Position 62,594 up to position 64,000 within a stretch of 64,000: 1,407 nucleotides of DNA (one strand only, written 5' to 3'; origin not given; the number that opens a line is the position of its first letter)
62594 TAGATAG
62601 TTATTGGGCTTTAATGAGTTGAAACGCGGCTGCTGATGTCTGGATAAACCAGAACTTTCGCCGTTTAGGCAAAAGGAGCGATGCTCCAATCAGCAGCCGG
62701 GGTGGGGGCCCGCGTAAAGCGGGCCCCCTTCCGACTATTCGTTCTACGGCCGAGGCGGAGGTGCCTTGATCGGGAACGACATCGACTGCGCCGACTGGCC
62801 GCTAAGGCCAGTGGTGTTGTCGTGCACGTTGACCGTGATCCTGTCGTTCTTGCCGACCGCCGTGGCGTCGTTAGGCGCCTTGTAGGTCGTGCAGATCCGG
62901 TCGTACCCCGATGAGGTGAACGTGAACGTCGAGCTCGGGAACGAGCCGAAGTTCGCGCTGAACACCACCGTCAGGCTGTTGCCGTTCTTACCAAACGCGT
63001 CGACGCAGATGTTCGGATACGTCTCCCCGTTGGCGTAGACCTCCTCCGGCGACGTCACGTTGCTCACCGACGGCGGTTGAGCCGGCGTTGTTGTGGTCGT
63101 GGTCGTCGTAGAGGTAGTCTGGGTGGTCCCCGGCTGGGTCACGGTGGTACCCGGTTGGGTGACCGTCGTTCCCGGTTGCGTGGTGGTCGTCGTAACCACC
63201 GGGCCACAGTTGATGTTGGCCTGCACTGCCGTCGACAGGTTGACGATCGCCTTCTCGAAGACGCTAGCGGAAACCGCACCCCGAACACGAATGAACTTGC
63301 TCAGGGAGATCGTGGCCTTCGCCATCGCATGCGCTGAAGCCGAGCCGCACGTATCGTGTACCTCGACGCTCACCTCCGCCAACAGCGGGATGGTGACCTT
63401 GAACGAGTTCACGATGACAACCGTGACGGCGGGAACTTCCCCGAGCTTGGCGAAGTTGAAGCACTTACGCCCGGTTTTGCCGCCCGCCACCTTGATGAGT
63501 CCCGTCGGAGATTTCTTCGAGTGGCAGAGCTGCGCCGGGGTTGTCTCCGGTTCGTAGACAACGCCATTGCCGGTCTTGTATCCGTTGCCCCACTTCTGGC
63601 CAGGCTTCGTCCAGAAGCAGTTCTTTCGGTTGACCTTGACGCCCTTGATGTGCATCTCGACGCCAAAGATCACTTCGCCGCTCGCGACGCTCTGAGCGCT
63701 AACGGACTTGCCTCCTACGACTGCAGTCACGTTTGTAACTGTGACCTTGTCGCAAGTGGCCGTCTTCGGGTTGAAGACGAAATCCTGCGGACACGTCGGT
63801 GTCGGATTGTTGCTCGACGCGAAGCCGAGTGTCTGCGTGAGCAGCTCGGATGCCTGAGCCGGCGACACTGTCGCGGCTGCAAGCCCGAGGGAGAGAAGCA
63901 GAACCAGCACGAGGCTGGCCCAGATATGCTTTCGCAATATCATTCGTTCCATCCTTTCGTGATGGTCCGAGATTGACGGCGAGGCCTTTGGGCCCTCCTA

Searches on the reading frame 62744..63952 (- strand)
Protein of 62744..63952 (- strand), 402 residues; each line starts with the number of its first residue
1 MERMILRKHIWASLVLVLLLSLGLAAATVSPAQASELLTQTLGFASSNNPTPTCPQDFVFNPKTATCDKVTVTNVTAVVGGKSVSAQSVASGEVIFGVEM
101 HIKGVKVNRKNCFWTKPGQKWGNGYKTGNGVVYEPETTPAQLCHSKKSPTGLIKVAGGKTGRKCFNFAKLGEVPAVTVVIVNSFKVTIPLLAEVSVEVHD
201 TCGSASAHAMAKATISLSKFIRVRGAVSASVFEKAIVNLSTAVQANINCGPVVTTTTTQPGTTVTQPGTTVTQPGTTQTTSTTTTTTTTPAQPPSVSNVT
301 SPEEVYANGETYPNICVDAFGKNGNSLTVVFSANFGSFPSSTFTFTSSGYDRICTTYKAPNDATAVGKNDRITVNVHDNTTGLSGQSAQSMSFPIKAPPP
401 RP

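Call 7: search_protein_families(library=pfam, proteins=[window:62744-63952:-], max_evalue=1)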
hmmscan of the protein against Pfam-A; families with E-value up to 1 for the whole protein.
window:62744-63952:- (402 aa): 1 family
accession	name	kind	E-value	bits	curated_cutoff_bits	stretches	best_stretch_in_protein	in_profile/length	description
PF01607.29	CBM_14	-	0.094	13.3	22.1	1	53-69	30-46/53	Chitin binding Peritrophin-A domain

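Call 8: find_encoding_contigs(protein=window:62744-63952:-, flank=10000, max_places=10)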
Protein window:62744-63952:- (402 aa): 2 contigs read that carry it; 2 places shown.
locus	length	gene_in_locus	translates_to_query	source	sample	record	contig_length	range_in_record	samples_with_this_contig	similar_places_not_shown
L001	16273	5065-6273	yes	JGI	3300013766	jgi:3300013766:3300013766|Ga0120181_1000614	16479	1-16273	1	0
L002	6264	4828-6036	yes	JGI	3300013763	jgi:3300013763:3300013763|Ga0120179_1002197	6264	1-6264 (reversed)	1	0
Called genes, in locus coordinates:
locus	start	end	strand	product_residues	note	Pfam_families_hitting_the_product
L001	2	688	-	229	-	?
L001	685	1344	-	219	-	PF02592:Vut_1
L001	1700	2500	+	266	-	PF00763:THF_DHG_CYH, PF02882:THF_DHG_CYH_C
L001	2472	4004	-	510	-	-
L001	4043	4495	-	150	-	-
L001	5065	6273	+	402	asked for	-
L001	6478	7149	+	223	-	-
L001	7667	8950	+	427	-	PF00162:PGK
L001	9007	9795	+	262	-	PF00121:TIM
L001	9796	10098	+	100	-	-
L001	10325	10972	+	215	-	-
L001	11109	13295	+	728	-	PF00580:UvrD-helicase, PF13245:AAA_19, PF13604:AAA_30 (faint), PF01443:Viral_helicase1 (faint), PF13361:UvrD_C, PF13538:UvrD_C_2, PF21196:PcrA_UvrD_tudor (weak)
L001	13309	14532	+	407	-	PF03990:DUF348 (faint), PF07501:G5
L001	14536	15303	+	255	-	PF00398:RrnaAD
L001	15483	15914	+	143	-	PF12802:MarR_2, PF01047:MarR (weak), PF13601:HTH_34 (weak)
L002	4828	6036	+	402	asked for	-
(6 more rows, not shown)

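Call 9: find_homologous_proteins(query=window:62744-63952:-)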
Query window:62744-63952:- (402 aa): 16 proteins with E <= 0.001 among 8000 candidates.
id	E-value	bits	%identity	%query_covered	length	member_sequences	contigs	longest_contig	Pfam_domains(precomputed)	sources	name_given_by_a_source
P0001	1.1e-257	872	100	99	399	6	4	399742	-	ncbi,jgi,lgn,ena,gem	jgi:hypothetical protein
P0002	1.5e-91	326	42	99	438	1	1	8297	-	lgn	-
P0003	1.1e-73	267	50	60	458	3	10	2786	PF01607.30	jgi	jgi:hypothetical protein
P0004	8.2e-70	254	55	50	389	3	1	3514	-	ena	-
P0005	1.0e-60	224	48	61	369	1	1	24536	-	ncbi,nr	ncbi:MAG: hypothetical protein JWO96_760 [Candidatus Saccharibacteria bacterium]|nr:hypothetical pro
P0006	1.2e-57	214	46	56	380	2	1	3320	-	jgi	-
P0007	9.8e-46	175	33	91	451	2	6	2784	PF01607.30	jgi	jgi:hypothetical protein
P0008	1.6e-39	154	37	81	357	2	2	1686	-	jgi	jgi:hypothetical protein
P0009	8.7e-39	152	37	75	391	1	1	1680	-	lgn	-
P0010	7.6e-36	142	33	99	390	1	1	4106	-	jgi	jgi:hypothetical protein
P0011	2.7e-31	127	31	82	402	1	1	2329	-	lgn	-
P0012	1.6e-29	121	61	27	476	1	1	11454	-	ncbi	-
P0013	1.7e-28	118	35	67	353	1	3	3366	-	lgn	-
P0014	1.1e-23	102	32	59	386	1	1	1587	-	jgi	jgi:hypothetical protein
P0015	2.0e-16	78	48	27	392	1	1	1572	-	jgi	jgi:hypothetical protein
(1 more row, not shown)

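Call 16: find_encoding_contigs(protein=P0005, flank=10000, max_places=3)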
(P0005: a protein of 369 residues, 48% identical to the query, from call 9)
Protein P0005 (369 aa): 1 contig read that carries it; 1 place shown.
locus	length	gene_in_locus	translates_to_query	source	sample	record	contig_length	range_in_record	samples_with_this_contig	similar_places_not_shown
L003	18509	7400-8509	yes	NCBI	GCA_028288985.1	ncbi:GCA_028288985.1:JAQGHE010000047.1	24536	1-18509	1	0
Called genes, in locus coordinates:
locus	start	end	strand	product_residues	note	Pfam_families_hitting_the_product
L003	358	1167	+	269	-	-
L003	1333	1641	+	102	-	PF00076:RRM_1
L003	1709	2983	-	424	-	-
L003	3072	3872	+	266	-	PF00763:THF_DHG_CYH, PF02882:THF_DHG_CYH_C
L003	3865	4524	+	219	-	PF01177:Asp_Glu_race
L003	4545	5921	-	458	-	PF08245:Mur_ligase_M, PF02875:Mur_ligase_C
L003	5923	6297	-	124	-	PF00072:Response_reg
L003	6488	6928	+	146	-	-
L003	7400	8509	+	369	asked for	-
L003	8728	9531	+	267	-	-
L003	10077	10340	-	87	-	PF07866:DUF1653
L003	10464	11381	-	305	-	-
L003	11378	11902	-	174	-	PF04542:Sigma70_r2, PF08281:Sigma70_r4_2, PF04545:Sigma70_r4 (weak)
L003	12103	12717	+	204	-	-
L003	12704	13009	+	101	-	-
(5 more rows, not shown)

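Call 17: find_encoding_contigs(protein=P0002, flank=10000, max_places=3)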
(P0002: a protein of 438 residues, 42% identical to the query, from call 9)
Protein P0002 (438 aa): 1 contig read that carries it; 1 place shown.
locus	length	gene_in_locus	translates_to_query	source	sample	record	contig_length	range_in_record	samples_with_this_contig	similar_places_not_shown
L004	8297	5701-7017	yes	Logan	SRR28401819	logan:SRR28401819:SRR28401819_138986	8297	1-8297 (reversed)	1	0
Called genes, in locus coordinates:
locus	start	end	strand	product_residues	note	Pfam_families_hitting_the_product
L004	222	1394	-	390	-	-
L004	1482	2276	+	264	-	PF00763:THF_DHG_CYH, PF02882:THF_DHG_CYH_C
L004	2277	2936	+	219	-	PF01177:Asp_Glu_race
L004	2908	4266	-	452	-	PF08245:Mur_ligase_M, PF02875:Mur_ligase_C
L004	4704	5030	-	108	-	-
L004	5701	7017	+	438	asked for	-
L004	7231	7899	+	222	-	-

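Call 18: find_encoding_contigs(protein=P0012, flank=10000, max_places=3)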
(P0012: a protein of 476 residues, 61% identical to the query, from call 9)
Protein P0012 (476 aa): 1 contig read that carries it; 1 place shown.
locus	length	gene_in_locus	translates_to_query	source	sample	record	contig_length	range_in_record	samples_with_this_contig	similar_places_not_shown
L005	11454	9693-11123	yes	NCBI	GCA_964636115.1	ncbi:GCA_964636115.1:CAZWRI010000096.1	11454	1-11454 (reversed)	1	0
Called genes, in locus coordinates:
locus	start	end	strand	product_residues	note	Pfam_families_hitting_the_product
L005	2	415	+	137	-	?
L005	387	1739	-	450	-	PF08245:Mur_ligase_M, PF02875:Mur_ligase_C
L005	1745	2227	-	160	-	PF00072:Response_reg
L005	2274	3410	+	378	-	PF00278:Orn_DAP_Arg_deC, PF01168:Ala_racemase_N (weak), PF02784:Orn_Arg_deC_N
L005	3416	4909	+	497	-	-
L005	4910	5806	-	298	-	PF09924:LPG_synthase_C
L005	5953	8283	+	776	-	PF00512:HisKA, PF02518:HATPase_c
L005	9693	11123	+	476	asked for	-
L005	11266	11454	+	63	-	?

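Call 31: find_related_loci(query=A3, collection=genome_contigs, flank=10000)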
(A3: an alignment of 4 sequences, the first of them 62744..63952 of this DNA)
Query A3 (402 aa) in genome_contigs; peptide patterns used: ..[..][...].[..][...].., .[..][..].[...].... (x = any residue, [..] = any of these).
63 stretches matched a pattern; 1 encode a relative of the query (tblastn E <= 1e-3); 1 distinct loci.
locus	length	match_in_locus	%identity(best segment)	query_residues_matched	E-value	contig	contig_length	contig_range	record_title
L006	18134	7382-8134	48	1-249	4e-58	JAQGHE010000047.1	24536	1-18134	MAG: Candidatus Saccharibacteria bacterium isolate RYN_425 scaffold_378547, whole genome shotgun sequence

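Call 32: find_related_loci(query=A3, collection=metagenome_contigs, flank=10000)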
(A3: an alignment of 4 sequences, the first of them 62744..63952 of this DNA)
Query A3 (402 aa) in metagenome_contigs; peptide patterns used: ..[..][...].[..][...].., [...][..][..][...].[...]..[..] (x = any residue, [..] = any of these).
445 stretches matched a pattern; 1 encode a relative of the query (tblastn E <= 1e-3); 1 distinct loci.
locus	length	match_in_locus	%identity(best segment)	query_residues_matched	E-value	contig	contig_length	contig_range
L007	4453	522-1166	55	47-249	1e-57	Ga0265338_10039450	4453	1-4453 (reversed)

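Call 34: find_encoding_contigs(protein=P0010, flank=10000, max_places=2)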
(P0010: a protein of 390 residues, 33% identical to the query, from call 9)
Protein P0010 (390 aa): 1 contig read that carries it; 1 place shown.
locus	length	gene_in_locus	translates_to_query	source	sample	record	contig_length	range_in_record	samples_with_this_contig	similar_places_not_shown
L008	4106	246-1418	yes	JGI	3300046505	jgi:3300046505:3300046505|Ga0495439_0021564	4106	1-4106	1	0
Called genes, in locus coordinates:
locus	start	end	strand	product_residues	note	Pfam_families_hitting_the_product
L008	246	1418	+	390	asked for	-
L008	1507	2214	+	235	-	-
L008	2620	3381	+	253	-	-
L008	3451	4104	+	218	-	?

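Call 35: find_encoding_contigs(protein=P0013, flank=10000, max_places=2)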
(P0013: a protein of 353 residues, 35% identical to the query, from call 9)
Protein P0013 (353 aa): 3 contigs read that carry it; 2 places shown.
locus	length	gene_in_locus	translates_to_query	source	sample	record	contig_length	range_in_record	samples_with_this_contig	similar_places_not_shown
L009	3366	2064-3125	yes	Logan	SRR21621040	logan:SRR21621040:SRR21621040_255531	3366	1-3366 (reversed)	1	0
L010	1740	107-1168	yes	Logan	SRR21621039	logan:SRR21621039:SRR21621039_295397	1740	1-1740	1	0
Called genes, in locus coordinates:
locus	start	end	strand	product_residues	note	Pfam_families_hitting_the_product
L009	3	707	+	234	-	?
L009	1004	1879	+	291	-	-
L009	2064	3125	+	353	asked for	-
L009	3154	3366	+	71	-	?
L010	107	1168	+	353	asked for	-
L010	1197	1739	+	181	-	?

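Call 36: find_encoding_contigs(protein=P0004, flank=10000, max_places=2)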
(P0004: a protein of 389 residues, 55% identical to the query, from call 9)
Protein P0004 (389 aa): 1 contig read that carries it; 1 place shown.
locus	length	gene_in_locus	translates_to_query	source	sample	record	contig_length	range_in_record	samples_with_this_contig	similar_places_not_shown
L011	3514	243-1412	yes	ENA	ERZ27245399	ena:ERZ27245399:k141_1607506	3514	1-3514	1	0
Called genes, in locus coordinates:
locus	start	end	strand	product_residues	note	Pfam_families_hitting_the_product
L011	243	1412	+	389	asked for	-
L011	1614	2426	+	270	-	-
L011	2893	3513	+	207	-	?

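Call 37: find_encoding_contigs(protein=P0003, flank=10000, max_places=2)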
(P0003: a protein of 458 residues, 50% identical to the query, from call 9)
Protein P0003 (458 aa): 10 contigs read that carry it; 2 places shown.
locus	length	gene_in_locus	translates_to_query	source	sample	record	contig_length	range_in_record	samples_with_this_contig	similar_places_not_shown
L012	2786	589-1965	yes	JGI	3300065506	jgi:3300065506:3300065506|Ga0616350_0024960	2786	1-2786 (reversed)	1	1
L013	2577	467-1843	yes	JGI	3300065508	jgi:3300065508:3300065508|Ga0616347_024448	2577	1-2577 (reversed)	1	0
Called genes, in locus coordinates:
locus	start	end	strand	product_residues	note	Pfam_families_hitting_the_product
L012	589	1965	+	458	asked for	PF01607:CBM_14 (faint)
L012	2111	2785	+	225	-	?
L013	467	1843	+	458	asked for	PF01607:CBM_14 (faint)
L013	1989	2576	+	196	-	?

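Call 40: predict_structure(alignment_id=A1)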
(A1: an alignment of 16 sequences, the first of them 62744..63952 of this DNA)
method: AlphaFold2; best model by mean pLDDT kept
length: 402 residues; sequences in the alignment: 16
mean_pLDDT: 63.3   pTM: 0.35
mean pLDDT of the five models: 63.3, 61.0, 60.8, 60.2, 59.0
residues with pLDDT >= 90: 91; 70-90: 84; 50-70: 77; < 50: 150
segments of 3 or more residues with pLDDT < 50: 1-4, 16-50, 70-92, 181-263
pLDDT, mean of each block of 10 residues (from residue 1): 49 47 33 35 36 58 60 41 45 56 71 91 73 86 87 86 82 66 39 30 34 38 32 30 27 32 53 58 62 88 91 93 91 91 89 94 90 94 89 88 61
secondary structure, 60 per line:
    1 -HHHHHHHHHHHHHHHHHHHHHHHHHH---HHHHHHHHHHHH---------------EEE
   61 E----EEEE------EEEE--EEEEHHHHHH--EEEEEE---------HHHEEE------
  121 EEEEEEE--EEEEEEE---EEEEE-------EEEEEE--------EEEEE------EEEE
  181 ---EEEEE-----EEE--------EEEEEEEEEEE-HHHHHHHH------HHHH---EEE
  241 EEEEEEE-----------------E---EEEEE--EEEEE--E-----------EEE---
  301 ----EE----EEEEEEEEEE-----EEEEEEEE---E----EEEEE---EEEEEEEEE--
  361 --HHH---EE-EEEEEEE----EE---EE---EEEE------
elements in order: H2-27 H31-42 E58-61 E66-69 E76-79 E82-85 H86-91 E94-99 E112-114 E121-127 E130-136 E140-144 E152-157 E166-170 E177-180 E184-188 E194-196 E205-215 H217-224 H231-234 E238-247 E269-273 E276-280 E295-297 E311-320 E326-333 E342-346 E350-358 E372-378 E393-396

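Call 41: search_protein_representatives(alignment_id=A1)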
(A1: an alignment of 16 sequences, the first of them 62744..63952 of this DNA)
Query: 16 sequences, 403 profile positions. Proteins with E-value up to 0.001 (for the whole library): 388; up to 1e-10: 287; up to 1e-30: 99. The best 150 are listed.
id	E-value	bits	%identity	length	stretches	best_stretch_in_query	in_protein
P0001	2.3e-164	563.8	-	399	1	4-403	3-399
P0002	4.3e-153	526.7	-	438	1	7-403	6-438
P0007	1.7e-126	439.1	-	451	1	1-403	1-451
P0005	2.0e-124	432.2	-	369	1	2-368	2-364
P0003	4.3e-112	391.7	-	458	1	1-402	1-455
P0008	1.1e-105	370.6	-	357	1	7-402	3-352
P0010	8.3e-100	351.2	-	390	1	4-403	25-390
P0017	2.6e-97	343.0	-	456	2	62-346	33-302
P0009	1.4e-93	330.7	-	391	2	67-403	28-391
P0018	1.0e-92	327.8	-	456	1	67-403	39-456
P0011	1.5e-91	324.0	-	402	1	6-401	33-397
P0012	6.8e-91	321.8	-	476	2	243-400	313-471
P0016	2.4e-87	310.2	-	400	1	4-400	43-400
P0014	6.0e-86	305.6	-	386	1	5-300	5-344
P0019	9.0e-84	298.4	-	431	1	15-335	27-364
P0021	3.1e-80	286.8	-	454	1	3-401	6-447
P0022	4.6e-79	282.9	-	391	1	11-402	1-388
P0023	4.4e-74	266.5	-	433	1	4-366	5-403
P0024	1.6e-72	261.4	-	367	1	12-363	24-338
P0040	3.2e-58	214.3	-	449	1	45-399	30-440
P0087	2.4e-36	142.2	-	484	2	247-403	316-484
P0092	4.5e-35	138.0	-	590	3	217-401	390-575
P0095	1.5e-33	133.0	-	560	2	89-296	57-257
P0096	1.6e-33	132.9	-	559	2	9-291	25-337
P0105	1.5e-30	123.2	-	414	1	193-401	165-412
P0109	1.5e-29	119.8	-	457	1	201-403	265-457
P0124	1.2e-27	113.6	-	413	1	249-403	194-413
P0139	1.3e-26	110.1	-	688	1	248-403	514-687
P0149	1.9e-25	106.3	-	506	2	13-335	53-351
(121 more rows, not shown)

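Call 47: list_cluster_members(proteins=[P0001, P0005, P0012, P0017, P0018, P0019, P0021, P0022, P0023, P0024])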
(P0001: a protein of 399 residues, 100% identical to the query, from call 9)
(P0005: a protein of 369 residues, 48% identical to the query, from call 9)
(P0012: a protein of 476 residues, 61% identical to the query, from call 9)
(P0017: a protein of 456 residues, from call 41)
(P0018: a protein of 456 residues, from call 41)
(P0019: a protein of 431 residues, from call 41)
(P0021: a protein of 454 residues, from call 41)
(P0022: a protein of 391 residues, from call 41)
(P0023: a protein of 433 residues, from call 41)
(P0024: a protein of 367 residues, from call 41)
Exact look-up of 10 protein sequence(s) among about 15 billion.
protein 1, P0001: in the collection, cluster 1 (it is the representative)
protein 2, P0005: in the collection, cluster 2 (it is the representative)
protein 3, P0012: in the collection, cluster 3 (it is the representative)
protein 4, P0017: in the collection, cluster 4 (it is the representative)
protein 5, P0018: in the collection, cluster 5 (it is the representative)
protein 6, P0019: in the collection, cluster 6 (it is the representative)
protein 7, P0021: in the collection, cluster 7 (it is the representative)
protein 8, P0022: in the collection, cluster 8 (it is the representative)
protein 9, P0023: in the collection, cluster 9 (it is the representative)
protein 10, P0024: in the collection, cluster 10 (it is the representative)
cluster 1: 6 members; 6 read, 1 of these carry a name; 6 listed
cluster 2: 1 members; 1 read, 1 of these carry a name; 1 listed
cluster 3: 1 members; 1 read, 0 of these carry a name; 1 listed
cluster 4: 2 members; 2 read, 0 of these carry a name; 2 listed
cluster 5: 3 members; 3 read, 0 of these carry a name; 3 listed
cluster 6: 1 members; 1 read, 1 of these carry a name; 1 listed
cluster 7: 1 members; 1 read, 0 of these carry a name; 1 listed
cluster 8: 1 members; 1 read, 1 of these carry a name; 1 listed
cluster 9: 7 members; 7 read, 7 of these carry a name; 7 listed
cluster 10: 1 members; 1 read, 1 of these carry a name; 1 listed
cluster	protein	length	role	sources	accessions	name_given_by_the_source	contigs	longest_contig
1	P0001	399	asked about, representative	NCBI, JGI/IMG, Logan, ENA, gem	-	hypothetical protein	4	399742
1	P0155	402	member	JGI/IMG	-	-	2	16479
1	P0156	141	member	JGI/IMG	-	-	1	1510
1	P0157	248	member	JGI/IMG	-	-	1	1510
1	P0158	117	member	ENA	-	-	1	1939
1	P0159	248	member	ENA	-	-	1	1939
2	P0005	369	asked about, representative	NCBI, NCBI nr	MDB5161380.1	MAG: hypothetical protein JWO96_760 [Candidatus Saccharibacteria bacterium] | hypothetical protein [Candidatus Saccharibacteria bacterium]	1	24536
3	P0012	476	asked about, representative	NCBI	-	-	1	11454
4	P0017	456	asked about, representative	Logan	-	-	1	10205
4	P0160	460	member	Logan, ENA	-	-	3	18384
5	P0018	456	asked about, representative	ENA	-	-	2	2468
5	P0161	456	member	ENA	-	-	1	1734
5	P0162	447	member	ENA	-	-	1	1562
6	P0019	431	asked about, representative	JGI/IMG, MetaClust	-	\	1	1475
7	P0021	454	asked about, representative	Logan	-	-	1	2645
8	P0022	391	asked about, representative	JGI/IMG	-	hypothetical protein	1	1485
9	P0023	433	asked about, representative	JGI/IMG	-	hypothetical protein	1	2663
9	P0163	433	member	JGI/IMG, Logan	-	hypothetical protein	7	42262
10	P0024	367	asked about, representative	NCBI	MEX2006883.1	MAG: hypothetical protein WD877_01815, partial [Candidatus Saccharimonadales bacterium]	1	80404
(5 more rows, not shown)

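Call 49: find_encoding_contigs(protein=P0024, flank=10000, max_places=1)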
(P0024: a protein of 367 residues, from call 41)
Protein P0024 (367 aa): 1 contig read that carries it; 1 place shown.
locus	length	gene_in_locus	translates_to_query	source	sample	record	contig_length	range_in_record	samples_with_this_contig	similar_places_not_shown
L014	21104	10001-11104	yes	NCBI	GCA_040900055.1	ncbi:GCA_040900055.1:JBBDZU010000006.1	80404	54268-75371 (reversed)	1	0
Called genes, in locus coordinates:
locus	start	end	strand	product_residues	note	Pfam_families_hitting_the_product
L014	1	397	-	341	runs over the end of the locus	PF01565:FAD_binding_4, PF02873:MurB_C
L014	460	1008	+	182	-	PF13560:HTH_31 (weak)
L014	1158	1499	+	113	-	-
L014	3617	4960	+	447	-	PF01209:Ubie_methyltran (weak), PF05148:Methyltransf_8 (weak), PF08241:Methyltransf_11, PF08242:Methyltransf_12, PF13649:Methyltransf_25, PF13847:Methyltransf_31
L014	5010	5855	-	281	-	PF00459:Inositol_P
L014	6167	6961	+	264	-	PF00763:THF_DHG_CYH, PF02882:THF_DHG_CYH_C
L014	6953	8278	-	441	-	PF08245:Mur_ligase_M, PF02875:Mur_ligase_C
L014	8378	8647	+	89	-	-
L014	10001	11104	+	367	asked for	-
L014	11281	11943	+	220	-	-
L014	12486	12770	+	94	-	-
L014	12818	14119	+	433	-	PF00162:PGK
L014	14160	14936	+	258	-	PF00121:TIM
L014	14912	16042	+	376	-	-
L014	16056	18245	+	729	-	PF00580:UvrD-helicase, PF13245:AAA_19, PF13604:AAA_30 (faint), PF01443:Viral_helicase1 (faint), PF13361:UvrD_C, PF13538:UvrD_C_2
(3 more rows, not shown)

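Call 50: find_encoding_contigs(protein=P0163, flank=10000, max_places=1)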
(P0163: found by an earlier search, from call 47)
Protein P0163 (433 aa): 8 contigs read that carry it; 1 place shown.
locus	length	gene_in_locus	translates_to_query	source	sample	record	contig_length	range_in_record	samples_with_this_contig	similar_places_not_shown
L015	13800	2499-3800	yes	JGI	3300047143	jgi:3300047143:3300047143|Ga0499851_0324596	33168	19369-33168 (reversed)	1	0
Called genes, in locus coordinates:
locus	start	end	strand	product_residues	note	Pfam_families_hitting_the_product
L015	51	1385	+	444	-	PF00512:HisKA, PF02518:HATPase_c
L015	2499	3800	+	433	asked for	-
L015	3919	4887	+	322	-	-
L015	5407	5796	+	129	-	-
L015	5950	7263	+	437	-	PF00162:PGK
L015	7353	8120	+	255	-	PF00121:TIM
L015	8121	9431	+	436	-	-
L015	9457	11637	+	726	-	PF00580:UvrD-helicase, PF13245:AAA_19, PF13604:AAA_30 (faint), PF01443:Viral_helicase1 (faint), PF13361:UvrD_C, PF13538:UvrD_C_2, PF21196:PcrA_UvrD_tudor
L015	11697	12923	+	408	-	PF03990:DUF348 (faint), PF07501:G5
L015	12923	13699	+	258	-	PF00398:RrnaAD, PF13649:Methyltransf_25 (weak)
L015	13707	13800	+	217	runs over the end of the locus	-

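Call 61: predict_structure(alignment_id=A4)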
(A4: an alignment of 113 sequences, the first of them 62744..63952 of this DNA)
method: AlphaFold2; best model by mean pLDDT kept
length: 402 residues; sequences in the alignment: 113
mean_pLDDT: 80.1   pTM: 0.49
mean pLDDT of the five models: 80.1, 79.3, 79.1, 78.5, 77.9
residues with pLDDT >= 90: 197; 70-90: 85; 50-70: 76; < 50: 44
segments of 3 or more residues with pLDDT < 50: 1-4, 21-35, 40-49, 261-263, 265-273
pLDDT, mean of each block of 10 residues (from residue 1): 51 60 40 48 45 73 70 70 75 90 95 98 95 97 98 97 97 93 87 74 74 81 64 67 69 56 45 52 73 97 98 98 98 98 98 98 97 98 96 97 84
secondary structure, 60 per line:
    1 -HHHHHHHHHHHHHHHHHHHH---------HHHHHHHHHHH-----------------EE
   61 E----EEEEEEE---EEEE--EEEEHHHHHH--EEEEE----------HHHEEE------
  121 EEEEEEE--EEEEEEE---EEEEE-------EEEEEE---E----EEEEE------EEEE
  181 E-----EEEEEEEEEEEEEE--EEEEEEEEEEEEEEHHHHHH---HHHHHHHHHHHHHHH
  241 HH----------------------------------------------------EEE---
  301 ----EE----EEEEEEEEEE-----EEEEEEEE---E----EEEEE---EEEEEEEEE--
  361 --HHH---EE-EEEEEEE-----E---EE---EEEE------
elements in order: H2-21 H31-41 E59-61 E66-72 E76-79 E82-85 H86-91 E94-98 E112-114 E121-127 E130-136 E140-144 E152-157 E166-170 E177-181 E187-200 E203-216 H217-222 H226-242 E295-297 E311-320 E326-333 E342-346 E350-358 E372-378 E393-396
